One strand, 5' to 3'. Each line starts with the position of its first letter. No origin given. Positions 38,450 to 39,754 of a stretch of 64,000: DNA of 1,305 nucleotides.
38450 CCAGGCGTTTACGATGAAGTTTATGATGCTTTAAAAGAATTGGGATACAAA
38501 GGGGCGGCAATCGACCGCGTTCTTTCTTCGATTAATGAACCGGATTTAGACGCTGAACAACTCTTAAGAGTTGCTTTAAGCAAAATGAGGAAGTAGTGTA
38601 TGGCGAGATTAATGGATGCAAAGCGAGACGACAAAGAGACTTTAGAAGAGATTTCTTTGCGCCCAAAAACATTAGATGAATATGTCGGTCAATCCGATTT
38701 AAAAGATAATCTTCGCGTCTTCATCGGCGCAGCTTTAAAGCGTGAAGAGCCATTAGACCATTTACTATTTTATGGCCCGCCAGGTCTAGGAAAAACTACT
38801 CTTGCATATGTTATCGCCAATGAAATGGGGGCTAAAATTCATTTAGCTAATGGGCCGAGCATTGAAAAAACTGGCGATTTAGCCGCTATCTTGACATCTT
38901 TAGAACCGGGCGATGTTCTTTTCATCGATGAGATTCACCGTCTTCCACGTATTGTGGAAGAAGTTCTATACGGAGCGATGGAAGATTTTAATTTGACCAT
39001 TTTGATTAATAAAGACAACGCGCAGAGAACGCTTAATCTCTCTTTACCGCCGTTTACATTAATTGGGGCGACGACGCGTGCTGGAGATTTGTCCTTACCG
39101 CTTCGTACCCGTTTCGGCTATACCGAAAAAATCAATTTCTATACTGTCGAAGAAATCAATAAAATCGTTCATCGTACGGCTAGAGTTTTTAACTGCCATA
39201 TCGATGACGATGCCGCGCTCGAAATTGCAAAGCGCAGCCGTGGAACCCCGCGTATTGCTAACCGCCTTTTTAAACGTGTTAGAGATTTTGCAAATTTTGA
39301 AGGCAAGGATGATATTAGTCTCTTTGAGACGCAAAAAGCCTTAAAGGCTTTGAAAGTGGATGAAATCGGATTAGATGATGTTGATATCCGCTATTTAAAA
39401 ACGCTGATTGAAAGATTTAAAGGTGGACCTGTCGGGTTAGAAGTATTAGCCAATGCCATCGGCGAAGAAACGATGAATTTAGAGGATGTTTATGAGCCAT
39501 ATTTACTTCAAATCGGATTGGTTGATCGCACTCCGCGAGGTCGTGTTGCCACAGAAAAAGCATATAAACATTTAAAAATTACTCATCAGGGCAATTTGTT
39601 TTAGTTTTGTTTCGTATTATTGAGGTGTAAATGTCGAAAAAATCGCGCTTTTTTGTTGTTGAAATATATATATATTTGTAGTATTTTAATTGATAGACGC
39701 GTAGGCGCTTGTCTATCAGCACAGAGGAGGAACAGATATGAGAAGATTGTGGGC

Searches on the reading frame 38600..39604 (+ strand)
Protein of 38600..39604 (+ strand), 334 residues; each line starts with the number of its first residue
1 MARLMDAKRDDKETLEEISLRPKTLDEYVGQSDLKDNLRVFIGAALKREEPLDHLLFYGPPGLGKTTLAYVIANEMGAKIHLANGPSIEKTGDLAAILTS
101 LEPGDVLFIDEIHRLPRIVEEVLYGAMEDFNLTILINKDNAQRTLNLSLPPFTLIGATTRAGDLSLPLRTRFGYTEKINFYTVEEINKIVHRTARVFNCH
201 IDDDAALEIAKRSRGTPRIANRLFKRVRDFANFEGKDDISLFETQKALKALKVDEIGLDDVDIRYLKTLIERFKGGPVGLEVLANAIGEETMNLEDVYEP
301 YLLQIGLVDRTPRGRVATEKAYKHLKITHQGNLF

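Call 25: find_encoding_contigs(protein=window:38600-39604:+, flank=10000, max_places=1)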
Protein window:38600-39604:+ (334 aa): 4 contigs read that carry it; 1 place shown.
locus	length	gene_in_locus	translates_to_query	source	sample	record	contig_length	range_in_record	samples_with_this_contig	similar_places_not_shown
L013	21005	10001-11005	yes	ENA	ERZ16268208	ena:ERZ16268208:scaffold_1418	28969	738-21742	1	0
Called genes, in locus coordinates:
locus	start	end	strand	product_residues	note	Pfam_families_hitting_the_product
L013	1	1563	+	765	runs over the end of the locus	?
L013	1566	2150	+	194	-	PF03193:RsgA_GTPase (weak), PF00009:GTP_EFTU (faint), PF02421:FeoB_N, PF09439:SRPRB (weak), PF10662:PduV-EutP (faint), PF01926:MMR_HSR1, PF08477:Roc (faint)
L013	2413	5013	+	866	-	PF00133:tRNA-synt_1, PF09334:tRNA-synt_1g, PF13603:tRNA-synt_1_2, PF09334:tRNA-synt_1g, PF00133:tRNA-synt_1, PF01406:tRNA-synt_1e (weak), PF08264:Anticodon_1, PF10458:Val_tRNA-synt_C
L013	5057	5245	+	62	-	-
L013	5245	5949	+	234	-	PF20582:UPF0758_N, PF04002:RadC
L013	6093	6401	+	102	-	PF00829:Ribosomal_L21p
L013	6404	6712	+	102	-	PF04327:Peptidase_Prp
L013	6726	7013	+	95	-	PF01016:Ribosomal_L27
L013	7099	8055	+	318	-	PF00535:Glycos_transf_2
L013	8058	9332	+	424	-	PF01018:GTP1_OBG, PF02421:FeoB_N, PF01926:MMR_HSR1, PF09269:DUF1967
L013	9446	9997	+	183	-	PF01330:RuvA_N, PF14520:HHH_5, PF00633:HHH (faint), PF07499:RuvA_C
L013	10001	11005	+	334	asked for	PF05496:RuvB_N, PF13173:AAA_14 (faint), PF00004:AAA, PF07728:AAA_5 (weak), PF17864:AAA_lid_4, PF05491:WHD_RuvB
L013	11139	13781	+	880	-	PF02355:SecD_SecF_C (weak)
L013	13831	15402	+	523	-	PF01368:DHH, PF02272:DHHA1, PF17768:RecJ_OB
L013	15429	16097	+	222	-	-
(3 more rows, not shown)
